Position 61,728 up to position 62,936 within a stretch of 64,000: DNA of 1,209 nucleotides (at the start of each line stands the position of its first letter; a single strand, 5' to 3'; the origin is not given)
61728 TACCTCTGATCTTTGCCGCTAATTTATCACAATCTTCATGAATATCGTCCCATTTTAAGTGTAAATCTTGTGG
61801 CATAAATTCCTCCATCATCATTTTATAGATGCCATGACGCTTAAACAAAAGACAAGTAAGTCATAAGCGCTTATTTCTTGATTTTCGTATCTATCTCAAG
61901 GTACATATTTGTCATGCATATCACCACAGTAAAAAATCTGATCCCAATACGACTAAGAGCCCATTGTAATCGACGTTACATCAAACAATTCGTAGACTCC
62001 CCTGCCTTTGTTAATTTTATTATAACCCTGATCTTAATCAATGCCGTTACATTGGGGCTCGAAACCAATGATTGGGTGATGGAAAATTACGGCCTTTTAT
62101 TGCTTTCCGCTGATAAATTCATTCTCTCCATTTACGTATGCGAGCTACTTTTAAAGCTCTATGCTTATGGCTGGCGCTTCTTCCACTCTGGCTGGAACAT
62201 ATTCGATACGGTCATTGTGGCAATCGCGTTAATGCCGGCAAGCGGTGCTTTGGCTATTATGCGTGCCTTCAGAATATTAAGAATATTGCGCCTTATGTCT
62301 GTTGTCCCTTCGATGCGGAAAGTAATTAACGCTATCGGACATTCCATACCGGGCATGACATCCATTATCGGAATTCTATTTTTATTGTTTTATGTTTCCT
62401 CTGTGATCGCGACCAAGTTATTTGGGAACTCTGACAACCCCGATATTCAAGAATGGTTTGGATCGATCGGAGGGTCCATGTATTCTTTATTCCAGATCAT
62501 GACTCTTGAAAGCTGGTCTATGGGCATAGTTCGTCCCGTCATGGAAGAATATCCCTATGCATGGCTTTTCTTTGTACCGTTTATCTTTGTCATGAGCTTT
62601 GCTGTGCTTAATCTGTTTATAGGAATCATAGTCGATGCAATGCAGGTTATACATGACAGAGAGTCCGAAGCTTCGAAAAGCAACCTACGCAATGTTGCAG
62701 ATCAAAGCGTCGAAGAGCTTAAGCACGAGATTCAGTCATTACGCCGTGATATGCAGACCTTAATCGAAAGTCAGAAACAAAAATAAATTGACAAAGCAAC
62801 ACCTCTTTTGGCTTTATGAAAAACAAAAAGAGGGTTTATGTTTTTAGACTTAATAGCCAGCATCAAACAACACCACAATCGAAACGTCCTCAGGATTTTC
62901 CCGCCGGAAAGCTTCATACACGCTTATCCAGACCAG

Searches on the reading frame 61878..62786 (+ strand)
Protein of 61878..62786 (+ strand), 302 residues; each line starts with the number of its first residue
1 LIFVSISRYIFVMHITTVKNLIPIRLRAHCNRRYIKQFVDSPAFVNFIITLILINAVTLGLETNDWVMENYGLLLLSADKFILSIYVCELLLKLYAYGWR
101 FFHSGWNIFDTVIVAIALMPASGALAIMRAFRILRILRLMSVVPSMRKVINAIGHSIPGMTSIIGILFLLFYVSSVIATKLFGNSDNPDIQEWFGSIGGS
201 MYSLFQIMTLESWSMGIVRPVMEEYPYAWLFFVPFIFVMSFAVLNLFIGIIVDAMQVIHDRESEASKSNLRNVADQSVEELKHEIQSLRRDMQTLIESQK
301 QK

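Call 61: search_protein_families(library=pfam, proteins=[window:61878-62786:+], max_evalue=0.0001)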
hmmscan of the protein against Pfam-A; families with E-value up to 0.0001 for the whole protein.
window:61878-62786:+ (302 aa): 2 families
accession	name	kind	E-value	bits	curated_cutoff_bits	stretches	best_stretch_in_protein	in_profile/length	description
PF00520.37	Ion_trans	-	2.1e-43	148.7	25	1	42-262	2-240/241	Ion transport protein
PF08016.18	PKD_channel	-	5.4e-05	23.2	22.4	0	123-256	101-223/225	Polycystin cation channel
